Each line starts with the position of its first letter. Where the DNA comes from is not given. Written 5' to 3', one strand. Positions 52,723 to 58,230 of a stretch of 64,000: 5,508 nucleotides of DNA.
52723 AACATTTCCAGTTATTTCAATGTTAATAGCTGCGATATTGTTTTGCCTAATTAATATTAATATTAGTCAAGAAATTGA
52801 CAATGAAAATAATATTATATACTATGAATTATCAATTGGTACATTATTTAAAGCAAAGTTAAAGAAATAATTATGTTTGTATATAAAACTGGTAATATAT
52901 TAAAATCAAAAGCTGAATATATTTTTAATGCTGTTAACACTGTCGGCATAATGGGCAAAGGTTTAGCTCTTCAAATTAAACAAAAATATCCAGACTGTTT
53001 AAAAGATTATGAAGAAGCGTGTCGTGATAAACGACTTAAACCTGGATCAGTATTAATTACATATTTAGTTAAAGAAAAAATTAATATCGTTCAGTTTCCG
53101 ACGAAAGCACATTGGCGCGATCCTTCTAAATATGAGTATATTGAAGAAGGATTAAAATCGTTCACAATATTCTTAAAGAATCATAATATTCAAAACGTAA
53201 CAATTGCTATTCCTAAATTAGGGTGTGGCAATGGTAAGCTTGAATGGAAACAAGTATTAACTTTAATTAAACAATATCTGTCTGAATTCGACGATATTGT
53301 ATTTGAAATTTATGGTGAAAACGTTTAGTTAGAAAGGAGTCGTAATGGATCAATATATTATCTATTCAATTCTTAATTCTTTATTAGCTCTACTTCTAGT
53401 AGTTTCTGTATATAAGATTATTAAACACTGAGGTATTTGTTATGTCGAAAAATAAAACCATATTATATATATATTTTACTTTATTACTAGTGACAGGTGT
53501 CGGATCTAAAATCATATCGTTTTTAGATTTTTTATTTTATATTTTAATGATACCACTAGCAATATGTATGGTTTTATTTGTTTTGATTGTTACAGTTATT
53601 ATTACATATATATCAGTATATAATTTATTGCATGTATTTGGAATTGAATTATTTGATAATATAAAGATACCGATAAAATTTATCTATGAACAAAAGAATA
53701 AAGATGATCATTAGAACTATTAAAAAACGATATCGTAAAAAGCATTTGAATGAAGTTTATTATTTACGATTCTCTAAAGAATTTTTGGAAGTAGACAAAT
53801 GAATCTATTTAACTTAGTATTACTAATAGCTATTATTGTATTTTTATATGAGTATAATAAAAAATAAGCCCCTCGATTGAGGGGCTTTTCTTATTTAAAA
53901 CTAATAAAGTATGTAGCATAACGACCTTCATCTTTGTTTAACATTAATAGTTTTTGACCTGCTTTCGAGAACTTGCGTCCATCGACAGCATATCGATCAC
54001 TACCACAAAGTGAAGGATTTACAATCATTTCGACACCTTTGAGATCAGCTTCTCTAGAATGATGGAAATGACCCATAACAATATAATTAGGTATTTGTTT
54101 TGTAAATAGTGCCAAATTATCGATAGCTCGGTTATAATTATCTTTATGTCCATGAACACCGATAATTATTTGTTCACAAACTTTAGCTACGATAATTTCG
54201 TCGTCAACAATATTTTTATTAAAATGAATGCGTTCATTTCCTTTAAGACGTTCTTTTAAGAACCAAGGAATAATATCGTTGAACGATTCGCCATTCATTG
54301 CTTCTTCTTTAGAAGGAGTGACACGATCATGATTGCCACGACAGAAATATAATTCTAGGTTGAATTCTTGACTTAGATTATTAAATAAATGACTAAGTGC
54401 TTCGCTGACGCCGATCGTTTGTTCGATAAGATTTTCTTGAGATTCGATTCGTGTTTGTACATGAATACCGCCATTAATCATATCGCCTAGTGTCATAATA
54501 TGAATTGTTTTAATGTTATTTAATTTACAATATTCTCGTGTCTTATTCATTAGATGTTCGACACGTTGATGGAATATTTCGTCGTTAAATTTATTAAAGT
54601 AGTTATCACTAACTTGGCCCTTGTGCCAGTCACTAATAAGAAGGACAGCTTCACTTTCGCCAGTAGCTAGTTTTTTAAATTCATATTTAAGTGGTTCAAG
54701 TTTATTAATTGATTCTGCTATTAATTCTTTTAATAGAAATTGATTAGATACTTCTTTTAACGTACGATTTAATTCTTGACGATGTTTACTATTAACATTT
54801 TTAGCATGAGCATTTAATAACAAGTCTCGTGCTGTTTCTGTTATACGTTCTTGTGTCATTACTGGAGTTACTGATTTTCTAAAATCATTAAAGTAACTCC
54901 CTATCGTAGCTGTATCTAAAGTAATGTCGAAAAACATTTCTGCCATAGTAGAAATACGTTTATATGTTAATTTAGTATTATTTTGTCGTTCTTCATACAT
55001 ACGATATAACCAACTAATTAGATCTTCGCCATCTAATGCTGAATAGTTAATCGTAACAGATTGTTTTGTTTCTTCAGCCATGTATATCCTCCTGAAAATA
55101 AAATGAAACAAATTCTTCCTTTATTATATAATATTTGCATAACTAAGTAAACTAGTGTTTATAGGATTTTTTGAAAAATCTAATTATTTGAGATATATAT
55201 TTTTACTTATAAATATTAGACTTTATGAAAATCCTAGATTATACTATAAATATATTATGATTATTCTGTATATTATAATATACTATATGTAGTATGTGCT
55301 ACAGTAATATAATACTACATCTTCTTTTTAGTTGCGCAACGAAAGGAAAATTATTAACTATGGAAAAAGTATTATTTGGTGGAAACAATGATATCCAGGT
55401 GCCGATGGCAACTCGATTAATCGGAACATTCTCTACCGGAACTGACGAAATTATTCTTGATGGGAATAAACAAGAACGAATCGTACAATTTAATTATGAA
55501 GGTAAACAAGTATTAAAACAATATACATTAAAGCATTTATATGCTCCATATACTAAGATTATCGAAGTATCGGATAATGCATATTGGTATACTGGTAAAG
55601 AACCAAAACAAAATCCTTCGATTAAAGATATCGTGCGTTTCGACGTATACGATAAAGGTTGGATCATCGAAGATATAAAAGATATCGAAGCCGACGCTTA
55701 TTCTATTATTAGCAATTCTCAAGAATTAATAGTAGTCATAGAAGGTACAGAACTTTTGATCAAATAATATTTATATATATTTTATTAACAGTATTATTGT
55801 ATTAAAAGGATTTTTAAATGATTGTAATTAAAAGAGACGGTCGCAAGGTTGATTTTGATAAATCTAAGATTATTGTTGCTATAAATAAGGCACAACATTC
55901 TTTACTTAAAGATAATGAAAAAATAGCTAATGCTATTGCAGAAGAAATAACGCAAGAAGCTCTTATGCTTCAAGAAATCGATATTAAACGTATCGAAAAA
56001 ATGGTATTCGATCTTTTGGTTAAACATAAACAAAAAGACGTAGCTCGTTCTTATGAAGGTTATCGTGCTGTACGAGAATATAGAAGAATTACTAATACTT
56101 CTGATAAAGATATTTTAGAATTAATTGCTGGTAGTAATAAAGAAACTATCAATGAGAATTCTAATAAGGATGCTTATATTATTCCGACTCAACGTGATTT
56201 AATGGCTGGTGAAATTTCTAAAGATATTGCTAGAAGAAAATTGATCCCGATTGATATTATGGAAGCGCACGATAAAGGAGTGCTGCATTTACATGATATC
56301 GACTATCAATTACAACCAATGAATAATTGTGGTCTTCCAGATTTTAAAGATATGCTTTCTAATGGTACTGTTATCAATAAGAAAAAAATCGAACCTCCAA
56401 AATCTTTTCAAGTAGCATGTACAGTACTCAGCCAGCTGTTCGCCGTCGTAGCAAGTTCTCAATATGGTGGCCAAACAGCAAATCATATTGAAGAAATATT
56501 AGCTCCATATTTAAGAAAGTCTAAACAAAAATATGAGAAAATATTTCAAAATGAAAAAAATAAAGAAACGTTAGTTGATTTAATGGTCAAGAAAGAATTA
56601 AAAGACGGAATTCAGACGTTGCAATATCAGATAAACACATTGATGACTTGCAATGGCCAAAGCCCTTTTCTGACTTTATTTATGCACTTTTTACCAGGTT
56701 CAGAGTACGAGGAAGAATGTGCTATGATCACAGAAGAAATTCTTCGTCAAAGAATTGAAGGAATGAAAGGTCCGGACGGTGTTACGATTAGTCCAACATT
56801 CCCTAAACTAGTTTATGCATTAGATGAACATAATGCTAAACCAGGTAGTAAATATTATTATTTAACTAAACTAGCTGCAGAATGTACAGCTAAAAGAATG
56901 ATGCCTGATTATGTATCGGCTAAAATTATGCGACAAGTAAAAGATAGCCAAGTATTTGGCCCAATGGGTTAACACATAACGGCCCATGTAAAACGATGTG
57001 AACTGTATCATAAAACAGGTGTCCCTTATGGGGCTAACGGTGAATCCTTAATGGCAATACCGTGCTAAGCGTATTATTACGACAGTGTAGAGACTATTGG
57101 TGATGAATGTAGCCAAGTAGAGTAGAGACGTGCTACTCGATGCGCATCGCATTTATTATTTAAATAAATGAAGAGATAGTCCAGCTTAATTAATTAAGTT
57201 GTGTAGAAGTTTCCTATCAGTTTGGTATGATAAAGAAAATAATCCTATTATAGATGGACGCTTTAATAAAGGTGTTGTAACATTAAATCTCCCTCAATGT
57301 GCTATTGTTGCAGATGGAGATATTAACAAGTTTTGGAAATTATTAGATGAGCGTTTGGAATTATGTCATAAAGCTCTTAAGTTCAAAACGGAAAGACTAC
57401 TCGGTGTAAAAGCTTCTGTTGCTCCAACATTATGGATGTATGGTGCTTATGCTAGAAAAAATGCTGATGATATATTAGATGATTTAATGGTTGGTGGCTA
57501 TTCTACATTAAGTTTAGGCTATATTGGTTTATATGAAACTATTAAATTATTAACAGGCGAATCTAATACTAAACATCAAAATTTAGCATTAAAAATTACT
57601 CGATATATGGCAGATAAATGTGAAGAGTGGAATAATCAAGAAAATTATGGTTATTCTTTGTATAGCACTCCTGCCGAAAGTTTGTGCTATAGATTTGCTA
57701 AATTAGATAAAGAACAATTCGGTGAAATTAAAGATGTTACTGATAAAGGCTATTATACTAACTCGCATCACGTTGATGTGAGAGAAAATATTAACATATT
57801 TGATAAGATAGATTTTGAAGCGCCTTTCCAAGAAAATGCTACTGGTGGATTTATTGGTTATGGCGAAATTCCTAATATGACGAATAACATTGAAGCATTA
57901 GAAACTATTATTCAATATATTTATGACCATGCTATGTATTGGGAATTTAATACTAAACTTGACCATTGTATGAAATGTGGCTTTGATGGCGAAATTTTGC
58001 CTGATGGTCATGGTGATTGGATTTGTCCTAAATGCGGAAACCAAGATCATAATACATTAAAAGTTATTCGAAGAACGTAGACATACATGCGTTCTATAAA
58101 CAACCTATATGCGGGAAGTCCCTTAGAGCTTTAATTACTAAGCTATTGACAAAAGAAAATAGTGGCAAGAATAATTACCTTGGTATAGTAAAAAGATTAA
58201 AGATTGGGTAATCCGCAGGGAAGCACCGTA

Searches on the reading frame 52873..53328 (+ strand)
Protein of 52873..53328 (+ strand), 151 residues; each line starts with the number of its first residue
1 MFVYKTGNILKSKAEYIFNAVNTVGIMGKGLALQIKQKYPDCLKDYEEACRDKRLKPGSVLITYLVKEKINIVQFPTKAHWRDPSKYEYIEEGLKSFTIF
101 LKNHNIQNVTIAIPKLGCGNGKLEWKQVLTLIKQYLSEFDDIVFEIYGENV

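Call 84: search_protein_families(library=pfam, proteins=[window:52873-53328:+], max_evalue=0.01)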
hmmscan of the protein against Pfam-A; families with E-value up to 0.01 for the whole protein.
window:52873-53328:+ (151 aa): 1 family
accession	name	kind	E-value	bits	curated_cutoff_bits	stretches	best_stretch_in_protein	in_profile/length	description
PF01661.27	Macro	-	3.8e-16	59.5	22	1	19-131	2-117/118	Macro domain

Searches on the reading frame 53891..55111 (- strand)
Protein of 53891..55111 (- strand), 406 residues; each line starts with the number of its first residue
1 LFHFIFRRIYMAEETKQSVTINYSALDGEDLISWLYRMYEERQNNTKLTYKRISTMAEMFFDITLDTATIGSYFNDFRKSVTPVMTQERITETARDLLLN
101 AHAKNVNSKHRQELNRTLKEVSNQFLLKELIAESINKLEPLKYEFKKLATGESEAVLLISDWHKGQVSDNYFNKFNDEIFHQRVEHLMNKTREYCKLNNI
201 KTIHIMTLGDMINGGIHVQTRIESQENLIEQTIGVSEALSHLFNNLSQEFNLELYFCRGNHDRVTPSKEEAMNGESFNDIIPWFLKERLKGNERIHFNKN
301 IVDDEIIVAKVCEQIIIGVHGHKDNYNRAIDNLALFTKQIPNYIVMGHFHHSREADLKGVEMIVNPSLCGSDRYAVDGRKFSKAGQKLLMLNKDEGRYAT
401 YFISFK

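Call 83: search_protein_families(library=pfam, proteins=[window:53891-55111:-], max_evalue=0.01)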
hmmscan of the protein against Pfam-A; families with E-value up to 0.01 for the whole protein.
window:53891-55111:- (406 aa): 2 families
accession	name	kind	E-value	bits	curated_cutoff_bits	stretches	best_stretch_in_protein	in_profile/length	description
PF00149.33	Metallophos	-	1.6e-06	29.1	21.5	1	156-351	3-190/191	Calcineurin-like phosphoesterase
PF12850.12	Metallophos_2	-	3.3e-05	24.4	27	1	244-366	43-132/154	Calcineurin-like phosphoesterase superfamily domain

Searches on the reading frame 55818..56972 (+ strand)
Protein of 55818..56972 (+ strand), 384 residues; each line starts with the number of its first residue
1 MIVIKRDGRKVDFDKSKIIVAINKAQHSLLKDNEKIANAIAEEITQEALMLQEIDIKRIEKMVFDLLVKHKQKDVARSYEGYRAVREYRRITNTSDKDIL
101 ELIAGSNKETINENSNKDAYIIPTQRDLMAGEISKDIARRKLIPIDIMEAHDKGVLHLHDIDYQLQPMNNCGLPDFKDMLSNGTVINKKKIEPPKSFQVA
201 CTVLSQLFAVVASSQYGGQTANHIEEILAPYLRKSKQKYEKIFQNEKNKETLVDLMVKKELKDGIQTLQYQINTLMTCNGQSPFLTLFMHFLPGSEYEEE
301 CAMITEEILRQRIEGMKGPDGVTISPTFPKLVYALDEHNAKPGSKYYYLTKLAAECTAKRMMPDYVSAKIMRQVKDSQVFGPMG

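Call 84: search_protein_families(library=pfam, proteins=[window:55818-56972:+], max_evalue=0.01)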
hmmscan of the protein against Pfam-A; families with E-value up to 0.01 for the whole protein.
window:55818-56972:+ (384 aa): 2 families
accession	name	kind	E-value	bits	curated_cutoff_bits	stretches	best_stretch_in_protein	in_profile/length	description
PF13597.11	NRDD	-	1.1e-69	236.1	26.2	1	113-375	1-250/562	Anaerobic ribonucleoside-triphosphate reductase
PF03477.21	ATP-cone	-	1.6e-15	57.9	25.8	1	1-87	1-87/88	ATP cone domain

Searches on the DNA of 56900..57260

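Call 96: search_rna_families(source=window, start=56900, end=57260, threshold=evalue, max_evalue=1)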
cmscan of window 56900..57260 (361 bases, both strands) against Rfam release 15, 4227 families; matches with E-value up to 1: 1.
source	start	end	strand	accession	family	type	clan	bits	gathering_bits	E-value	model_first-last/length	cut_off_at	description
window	57013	57200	+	RF00028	Intron_gpI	Intron;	-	21.3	50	0.0023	1-253/253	no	Group I catalytic intron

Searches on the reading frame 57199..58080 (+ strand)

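Call 84: search_protein_families(library=pfam, proteins=[window:57199-58080:+], max_evalue=0.01)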
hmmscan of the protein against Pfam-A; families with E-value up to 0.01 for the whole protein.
window:57199-58080:+ (293 aa): 2 families
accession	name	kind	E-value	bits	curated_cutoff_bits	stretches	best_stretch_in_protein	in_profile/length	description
PF13597.11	NRDD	-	5.2e-91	306.4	26.2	1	2-293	264-539/562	Anaerobic ribonucleoside-triphosphate reductase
PF01228.26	Gly_radical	-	3.5e-14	53.7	22.2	1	195-293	2-98/106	Glycine radical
